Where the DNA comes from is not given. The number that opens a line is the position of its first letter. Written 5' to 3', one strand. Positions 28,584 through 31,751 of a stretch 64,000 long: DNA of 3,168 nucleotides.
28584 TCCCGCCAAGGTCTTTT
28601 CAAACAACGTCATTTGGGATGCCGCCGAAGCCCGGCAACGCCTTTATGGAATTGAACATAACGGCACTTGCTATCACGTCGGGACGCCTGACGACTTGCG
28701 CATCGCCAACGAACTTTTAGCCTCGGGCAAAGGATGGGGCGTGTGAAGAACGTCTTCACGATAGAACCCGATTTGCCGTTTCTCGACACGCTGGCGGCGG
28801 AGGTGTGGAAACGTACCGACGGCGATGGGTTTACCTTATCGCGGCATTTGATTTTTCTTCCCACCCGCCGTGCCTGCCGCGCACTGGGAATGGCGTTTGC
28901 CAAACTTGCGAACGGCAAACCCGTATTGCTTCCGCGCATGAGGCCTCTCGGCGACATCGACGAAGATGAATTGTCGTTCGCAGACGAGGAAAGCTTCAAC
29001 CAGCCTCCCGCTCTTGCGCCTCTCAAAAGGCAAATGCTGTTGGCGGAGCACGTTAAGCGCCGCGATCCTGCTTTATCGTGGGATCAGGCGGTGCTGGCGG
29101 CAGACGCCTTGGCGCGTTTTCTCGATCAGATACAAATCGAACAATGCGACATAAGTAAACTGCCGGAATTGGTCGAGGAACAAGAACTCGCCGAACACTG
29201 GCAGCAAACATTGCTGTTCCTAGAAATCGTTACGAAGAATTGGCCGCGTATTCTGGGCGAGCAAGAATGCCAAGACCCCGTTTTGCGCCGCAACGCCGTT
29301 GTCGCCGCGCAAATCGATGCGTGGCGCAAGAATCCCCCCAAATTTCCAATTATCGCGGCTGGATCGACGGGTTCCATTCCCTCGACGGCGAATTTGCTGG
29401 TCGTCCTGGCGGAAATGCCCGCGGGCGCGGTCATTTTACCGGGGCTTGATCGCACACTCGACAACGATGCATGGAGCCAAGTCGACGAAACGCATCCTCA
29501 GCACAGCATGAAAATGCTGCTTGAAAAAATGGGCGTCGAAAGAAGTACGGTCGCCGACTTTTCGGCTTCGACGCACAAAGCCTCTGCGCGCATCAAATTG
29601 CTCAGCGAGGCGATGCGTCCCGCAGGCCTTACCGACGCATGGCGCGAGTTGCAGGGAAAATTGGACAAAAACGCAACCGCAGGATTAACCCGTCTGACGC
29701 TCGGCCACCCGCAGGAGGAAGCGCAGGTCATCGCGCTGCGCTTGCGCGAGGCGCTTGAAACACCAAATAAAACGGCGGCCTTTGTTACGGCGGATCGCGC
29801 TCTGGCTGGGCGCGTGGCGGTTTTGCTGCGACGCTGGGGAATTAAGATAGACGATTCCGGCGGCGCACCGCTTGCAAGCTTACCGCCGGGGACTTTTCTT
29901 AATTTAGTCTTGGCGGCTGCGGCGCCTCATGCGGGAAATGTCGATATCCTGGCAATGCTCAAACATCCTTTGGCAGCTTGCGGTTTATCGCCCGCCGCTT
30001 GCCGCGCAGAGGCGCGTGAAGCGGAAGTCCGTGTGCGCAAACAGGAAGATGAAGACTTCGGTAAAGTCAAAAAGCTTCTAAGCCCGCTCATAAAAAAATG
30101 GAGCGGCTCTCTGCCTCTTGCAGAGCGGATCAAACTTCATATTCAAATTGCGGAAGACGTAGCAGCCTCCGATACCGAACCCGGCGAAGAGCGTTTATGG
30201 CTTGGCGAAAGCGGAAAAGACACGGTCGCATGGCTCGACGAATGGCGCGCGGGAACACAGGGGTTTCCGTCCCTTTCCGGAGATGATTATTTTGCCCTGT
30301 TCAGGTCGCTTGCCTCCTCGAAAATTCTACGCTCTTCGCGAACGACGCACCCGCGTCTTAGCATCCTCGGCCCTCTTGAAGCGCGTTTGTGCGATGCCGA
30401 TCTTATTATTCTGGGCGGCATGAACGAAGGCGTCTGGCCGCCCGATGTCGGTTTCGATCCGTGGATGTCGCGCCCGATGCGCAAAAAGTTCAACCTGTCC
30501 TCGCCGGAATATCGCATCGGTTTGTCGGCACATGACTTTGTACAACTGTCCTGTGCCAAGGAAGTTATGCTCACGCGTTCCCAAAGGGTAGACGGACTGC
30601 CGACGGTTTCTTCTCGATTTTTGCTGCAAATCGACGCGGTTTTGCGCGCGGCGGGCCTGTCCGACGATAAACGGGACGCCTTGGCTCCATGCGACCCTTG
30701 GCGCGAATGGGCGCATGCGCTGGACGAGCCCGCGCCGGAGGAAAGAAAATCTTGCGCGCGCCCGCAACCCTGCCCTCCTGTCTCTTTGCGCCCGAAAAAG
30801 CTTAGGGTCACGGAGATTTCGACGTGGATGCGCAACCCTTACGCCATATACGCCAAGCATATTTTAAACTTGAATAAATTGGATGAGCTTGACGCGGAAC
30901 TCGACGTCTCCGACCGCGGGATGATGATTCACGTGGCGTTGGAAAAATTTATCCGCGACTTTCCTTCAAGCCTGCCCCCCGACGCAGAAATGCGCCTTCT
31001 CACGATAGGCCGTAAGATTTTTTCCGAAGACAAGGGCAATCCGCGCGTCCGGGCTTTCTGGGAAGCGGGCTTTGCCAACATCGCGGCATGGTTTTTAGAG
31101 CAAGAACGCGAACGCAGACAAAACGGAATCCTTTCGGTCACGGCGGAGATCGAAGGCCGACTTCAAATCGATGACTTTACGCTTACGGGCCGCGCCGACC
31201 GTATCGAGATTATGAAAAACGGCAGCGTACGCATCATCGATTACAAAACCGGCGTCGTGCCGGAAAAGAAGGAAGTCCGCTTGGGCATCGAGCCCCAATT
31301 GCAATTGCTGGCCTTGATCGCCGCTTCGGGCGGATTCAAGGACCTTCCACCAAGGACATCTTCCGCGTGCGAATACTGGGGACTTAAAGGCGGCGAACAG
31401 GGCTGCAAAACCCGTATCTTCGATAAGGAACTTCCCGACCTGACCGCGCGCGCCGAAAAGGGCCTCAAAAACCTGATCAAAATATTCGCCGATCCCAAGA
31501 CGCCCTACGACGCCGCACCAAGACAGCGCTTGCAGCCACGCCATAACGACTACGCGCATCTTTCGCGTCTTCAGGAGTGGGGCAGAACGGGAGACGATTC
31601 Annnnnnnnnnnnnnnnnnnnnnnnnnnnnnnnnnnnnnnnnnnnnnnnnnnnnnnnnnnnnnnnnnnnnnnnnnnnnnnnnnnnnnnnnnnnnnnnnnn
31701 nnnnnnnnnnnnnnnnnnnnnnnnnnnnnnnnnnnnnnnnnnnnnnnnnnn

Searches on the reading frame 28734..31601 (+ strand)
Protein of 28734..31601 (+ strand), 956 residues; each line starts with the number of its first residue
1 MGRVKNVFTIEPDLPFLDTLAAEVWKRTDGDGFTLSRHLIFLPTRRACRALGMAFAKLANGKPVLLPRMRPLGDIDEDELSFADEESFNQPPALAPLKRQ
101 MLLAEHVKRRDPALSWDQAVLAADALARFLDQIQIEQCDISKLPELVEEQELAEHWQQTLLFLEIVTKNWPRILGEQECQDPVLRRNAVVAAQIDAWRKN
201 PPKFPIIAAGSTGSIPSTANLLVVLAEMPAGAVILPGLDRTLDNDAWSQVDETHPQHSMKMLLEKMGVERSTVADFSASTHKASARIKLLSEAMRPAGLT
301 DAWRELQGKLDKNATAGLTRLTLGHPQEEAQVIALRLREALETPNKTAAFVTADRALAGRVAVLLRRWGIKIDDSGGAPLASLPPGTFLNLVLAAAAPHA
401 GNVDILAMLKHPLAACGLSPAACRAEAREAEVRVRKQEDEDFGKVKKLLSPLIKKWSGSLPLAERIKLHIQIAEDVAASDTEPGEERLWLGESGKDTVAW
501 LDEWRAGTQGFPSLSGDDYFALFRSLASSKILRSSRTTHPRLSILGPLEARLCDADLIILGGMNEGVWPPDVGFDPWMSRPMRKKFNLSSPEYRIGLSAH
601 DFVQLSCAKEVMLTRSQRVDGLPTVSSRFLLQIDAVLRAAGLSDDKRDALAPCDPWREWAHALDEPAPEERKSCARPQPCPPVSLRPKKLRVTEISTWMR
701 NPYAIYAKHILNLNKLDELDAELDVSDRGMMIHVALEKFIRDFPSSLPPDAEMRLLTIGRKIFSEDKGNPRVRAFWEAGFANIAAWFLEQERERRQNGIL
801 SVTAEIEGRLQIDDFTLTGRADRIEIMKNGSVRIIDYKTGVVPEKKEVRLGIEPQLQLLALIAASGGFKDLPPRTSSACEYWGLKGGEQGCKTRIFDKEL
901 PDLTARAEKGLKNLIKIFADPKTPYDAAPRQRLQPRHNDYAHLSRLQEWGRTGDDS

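Call 96: search_protein_families(library=pfam, proteins=[window:28734-31601:+], max_evalue=0.00001)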
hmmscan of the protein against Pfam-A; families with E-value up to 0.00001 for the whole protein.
window:28734-31601:+ (956 aa): 1 family
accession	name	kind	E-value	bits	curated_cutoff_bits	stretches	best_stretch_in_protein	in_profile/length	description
PF12705.13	PDDEXK_1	-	2.3e-21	77.3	22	1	692-919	4-225/247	PD-(D/E)XK nuclease superfamily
